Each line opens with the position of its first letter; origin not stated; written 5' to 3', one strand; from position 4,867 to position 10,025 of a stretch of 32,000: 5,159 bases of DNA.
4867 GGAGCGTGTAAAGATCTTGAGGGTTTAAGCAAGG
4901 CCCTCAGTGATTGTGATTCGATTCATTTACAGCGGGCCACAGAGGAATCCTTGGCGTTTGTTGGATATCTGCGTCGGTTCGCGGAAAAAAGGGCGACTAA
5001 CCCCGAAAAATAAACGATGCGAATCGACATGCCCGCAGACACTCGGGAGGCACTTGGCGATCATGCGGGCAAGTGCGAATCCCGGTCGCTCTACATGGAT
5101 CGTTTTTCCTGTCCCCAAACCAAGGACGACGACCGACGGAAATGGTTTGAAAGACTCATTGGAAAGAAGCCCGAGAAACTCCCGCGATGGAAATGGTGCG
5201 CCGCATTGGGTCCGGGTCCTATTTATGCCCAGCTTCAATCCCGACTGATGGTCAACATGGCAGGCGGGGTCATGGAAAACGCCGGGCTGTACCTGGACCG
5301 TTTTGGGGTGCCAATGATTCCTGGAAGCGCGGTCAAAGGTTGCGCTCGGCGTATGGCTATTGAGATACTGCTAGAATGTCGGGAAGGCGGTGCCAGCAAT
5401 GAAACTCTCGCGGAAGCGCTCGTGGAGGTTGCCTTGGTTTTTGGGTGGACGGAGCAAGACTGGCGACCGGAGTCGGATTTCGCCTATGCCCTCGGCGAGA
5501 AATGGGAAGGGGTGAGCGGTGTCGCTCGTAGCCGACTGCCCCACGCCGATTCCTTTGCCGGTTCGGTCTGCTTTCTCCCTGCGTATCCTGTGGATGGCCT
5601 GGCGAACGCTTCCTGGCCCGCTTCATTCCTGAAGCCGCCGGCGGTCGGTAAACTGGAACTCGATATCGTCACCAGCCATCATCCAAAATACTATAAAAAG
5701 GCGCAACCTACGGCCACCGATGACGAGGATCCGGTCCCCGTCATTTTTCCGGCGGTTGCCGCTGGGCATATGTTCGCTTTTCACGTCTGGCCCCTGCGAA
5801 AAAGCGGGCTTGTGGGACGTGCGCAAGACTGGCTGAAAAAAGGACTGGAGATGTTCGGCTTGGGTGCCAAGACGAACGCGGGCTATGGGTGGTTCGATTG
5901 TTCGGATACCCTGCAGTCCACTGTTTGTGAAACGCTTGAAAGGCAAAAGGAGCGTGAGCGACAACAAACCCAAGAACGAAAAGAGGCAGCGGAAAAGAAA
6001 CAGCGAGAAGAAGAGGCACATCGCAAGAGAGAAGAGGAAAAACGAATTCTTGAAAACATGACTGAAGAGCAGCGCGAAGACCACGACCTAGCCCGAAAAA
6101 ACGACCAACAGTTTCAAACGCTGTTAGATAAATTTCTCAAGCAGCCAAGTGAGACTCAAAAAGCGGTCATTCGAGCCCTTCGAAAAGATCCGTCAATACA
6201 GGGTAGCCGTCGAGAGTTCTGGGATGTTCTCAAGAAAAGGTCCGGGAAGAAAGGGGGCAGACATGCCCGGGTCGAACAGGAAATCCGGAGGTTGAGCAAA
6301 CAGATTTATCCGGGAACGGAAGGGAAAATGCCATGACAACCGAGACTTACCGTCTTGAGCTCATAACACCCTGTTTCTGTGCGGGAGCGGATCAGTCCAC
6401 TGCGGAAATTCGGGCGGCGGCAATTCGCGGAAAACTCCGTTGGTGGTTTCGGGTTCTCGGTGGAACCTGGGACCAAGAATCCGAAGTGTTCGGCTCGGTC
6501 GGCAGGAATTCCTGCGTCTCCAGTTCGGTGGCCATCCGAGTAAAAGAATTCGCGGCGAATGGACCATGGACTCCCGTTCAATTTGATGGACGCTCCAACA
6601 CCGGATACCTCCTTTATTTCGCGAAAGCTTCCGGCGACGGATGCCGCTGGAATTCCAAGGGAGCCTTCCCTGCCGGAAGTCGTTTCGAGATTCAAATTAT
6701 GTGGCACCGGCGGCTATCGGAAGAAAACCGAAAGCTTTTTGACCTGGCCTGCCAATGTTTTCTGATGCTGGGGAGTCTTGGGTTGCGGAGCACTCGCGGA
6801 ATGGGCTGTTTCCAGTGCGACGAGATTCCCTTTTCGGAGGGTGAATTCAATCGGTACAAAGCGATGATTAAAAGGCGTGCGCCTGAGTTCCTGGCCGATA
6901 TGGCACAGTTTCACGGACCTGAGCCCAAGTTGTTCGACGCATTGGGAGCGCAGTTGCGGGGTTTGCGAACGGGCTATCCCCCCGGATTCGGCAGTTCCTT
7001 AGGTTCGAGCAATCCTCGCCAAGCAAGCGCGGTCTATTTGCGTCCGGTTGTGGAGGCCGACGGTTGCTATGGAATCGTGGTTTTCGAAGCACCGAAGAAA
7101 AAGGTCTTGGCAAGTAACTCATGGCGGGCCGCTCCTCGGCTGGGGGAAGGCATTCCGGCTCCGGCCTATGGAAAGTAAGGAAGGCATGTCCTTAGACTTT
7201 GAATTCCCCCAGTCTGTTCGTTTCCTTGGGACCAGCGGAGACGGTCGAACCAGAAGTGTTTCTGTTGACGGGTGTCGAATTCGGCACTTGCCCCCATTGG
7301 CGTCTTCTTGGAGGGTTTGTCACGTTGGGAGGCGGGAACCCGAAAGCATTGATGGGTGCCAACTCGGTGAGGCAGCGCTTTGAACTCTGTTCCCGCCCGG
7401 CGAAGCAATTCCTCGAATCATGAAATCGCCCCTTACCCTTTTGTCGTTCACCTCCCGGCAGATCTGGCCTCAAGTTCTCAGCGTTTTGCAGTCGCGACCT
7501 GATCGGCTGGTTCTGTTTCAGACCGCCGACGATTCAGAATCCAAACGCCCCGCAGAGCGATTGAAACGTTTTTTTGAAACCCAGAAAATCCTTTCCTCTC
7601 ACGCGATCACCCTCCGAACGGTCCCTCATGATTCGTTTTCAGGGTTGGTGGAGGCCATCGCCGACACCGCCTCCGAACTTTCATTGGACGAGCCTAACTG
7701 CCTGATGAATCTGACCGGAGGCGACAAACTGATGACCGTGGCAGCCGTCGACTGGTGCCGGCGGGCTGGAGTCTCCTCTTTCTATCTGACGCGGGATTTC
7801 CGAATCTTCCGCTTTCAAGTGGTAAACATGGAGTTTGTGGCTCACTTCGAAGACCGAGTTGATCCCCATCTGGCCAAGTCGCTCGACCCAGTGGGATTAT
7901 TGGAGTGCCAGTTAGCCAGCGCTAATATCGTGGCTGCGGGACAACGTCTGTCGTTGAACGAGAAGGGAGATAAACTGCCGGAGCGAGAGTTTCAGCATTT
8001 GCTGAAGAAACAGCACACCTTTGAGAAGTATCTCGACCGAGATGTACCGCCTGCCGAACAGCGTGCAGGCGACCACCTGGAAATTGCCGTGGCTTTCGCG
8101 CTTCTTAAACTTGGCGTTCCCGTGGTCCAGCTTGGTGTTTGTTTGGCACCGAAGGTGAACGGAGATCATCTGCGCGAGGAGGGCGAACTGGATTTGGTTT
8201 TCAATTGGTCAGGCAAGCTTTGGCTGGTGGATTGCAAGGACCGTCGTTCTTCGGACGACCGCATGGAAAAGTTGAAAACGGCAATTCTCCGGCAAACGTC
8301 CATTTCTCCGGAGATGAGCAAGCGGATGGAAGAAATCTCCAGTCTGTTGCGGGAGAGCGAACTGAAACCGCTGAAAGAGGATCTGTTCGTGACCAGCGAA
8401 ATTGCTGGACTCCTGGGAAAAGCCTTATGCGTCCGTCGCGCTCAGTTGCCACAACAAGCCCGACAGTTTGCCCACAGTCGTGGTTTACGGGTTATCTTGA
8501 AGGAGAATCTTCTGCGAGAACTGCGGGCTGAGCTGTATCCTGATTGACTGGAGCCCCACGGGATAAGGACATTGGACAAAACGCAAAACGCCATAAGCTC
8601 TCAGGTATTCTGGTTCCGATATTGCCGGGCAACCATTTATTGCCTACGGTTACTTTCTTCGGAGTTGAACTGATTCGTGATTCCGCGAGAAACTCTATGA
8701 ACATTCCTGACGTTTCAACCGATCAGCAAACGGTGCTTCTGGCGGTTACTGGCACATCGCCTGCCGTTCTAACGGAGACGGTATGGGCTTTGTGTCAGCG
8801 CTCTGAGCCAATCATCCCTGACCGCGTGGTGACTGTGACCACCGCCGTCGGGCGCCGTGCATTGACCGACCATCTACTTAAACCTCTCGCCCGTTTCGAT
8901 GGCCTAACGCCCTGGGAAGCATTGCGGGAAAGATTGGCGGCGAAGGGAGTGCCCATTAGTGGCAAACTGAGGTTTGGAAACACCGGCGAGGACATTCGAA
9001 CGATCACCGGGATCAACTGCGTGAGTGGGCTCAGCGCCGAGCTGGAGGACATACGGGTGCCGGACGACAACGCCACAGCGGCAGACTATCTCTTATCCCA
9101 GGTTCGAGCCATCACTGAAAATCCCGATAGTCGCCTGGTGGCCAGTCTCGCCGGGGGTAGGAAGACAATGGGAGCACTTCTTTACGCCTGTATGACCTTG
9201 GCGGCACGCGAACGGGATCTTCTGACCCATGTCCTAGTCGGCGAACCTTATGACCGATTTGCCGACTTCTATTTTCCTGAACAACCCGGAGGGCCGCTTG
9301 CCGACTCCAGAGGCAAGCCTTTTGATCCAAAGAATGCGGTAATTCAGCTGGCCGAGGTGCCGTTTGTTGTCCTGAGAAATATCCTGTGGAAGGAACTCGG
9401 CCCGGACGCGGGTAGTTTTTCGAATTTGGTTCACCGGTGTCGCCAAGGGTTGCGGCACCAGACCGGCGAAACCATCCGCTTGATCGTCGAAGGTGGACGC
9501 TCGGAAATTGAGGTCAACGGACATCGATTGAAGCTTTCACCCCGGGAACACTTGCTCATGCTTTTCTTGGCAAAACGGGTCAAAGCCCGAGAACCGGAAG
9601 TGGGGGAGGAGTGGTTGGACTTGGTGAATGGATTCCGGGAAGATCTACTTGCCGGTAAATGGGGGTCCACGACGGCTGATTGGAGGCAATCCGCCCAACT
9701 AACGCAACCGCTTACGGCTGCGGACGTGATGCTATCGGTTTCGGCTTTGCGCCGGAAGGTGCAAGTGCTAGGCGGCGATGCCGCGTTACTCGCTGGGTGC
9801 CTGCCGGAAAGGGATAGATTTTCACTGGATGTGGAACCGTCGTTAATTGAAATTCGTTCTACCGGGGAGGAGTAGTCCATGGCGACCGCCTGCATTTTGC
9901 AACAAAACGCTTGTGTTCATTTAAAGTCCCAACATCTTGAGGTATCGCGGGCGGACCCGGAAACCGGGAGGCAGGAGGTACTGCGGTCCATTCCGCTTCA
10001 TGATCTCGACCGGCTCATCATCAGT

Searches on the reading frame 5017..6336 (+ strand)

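Call 7: search_protein_families(library=pfam, proteins=[window:5017-6336:+], max_evalue=0.01)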
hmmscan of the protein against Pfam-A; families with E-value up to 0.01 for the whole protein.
window:5017-6336:+ (439 aa): 1 family
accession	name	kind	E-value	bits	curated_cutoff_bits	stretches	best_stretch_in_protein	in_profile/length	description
PF03787.20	RAMPs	-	3.7e-09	37.8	22.1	1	84-293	16-188/189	RAMP superfamily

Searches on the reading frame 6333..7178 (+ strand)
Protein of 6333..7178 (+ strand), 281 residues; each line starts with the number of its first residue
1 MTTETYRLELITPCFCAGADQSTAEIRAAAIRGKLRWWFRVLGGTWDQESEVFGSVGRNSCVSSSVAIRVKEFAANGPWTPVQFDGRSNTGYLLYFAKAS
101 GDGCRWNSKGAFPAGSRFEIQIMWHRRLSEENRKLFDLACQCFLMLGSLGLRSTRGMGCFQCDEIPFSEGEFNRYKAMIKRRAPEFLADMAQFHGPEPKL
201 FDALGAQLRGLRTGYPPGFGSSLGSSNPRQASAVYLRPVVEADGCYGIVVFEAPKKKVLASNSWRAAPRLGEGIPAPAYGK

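Call 7: search_protein_families(library=pfam, proteins=[window:6333-7178:+], max_evalue=0.01)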
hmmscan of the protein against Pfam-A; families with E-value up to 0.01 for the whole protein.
window:6333-7178:+ (281 aa): 1 family
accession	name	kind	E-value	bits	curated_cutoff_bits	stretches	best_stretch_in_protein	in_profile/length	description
PF03787.20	RAMPs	-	2e-12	48.5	22.1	1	8-160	2-188/189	RAMP superfamily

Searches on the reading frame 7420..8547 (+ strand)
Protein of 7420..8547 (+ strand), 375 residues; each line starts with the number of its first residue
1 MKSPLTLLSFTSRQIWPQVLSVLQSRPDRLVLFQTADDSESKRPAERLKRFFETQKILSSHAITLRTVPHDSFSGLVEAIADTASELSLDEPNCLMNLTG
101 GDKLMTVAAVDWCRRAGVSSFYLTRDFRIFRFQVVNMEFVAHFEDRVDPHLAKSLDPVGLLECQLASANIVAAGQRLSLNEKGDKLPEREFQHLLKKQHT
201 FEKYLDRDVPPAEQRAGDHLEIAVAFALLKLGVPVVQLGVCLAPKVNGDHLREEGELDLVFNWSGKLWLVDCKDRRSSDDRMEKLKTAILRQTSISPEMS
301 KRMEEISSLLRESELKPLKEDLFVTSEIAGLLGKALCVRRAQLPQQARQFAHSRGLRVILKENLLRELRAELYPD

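Call 7: search_protein_families(library=pfam, proteins=[window:7420-8547:+], max_evalue=0.01)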
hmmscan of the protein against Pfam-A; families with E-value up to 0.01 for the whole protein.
window:7420-8547:+ (375 aa): 2 families
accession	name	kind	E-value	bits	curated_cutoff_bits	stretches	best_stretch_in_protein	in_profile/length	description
PF23400.1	CARF_Card1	-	5.7e-07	30.1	24.6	1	8-129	3-125/146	Card1 CARF domain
PF09002.17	Card1_endonuc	-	0.0067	16.4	26.4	0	216-283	9-74/136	Card1-like, endonuclease domain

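Call 79: search_protein_families(library=padloc, proteins=[window:7420-8547:+], max_evalue=0.001)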
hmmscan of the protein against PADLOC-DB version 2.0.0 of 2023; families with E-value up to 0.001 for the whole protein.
window:7420-8547:+ (375 aa): 22 families
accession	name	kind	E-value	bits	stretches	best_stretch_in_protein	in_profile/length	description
PDLC01880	CARF4--CARF_PDDEXK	-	2.2e-16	58.1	1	7-125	4-115/364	-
PDLC01890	CARF4--CARF_PDDEXK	-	7.4e-10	36.7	1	14-136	11-122/366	-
PDLC01619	Csx1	-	1.6e-09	35.4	1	9-123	6-106/330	CAS-III; associated_signaling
PDLC01887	CARF4--CARF_PDDEXK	-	2.2e-09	35.3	1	6-124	3-111/285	-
PDLC01882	CARF4--CARF_PDDEXK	-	4.2e-08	30.1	1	14-124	218-316/569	-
PDLC01037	Csx1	-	6.1e-08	30.6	1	7-290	5-261/320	ARF+Nuclease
PDLC01902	Can1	-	1.2e-07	28.7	0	214-286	465-539/598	-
PDLC01898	CARF4--CARF_PDDEXK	-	4.8e-07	27.3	1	7-127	3-122/296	-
PDLC01168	CARF_2M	-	1.4e-06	26.2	1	18-123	89-184/200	"CARF, 2 TMs"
PDLC01894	CARF4--CARF_PDDEXK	-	8.7e-06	23.2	0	253-300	237-286/336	-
PDLC01044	Csa3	-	1.9e-05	22.6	1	2-109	2-101/194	Type I-A associated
PDLC01987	CARF_m5--CARF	-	0.00014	19.9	0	73-130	137-193/195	-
PDLC01897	CARF4--CARF_PDDEXK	-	0.00018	19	0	72-124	77-126/369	-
PDLC01968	CARF_PDDEXK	-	0.00025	18.3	1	6-288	100-301/361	-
PDLC01639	Csx1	-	0.00026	18.2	1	17-124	2-100/361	CAS-III; associated_signaling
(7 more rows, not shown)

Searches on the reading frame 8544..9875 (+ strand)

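Call 7: search_protein_families(library=pfam, proteins=[window:8544-9875:+], max_evalue=0.01)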
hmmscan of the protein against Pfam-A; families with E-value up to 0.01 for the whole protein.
window:8544-9875:+ (443 aa): 1 family
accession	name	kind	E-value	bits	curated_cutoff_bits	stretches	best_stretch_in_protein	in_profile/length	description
PF09623.16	Cas_NE0113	-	2.1e-22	80.4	23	1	72-285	1-186/208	CRISPR-associated protein NE0113 (Cas_NE0113)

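Call 79: search_protein_families(library=padloc, proteins=[window:8544-9875:+], max_evalue=0.001)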
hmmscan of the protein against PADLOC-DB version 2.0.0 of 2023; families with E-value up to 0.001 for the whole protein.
window:8544-9875:+ (443 aa): 11 families
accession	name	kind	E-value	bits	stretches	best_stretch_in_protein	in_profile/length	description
PDLC01909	CARF5--CARF_TM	-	1.6e-64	216.7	1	59-367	3-286/340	-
PDLC01904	CARF5--CARF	-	5.6e-61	205.2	1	62-358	2-271/351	-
PDLC01299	Csx1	-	1.3e-49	167.1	1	64-281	1-192/193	CAS-III; associated_signaling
PDLC01354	Csx1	-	9.9e-34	114.9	1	62-300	2-188/189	CAS-III; associated_signaling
PDLC01036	WYL/Csx1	-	1.8e-30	104.6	1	62-317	3-188/279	CARF+WYL C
PDLC01633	Csx1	-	1.3e-24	84.8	1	72-280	1-155/177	CAS-III; associated_signaling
PDLC01907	CARF5--CARF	-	1.6e-07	28.8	0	195-235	97-135/325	-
PDLC01336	Csx1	-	6.5e-06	24.6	0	165-217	63-111/123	CAS-III; associated_signaling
PDLC01851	CARF3--CARF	-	3.9e-05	21.2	0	165-231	73-138/279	-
PDLC01855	CARF3--CARF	-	4.2e-05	21.3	0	164-231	79-145/288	-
PDLC01980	CARF_m13--CARF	-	0.00013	19.9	0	163-239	66-133/168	-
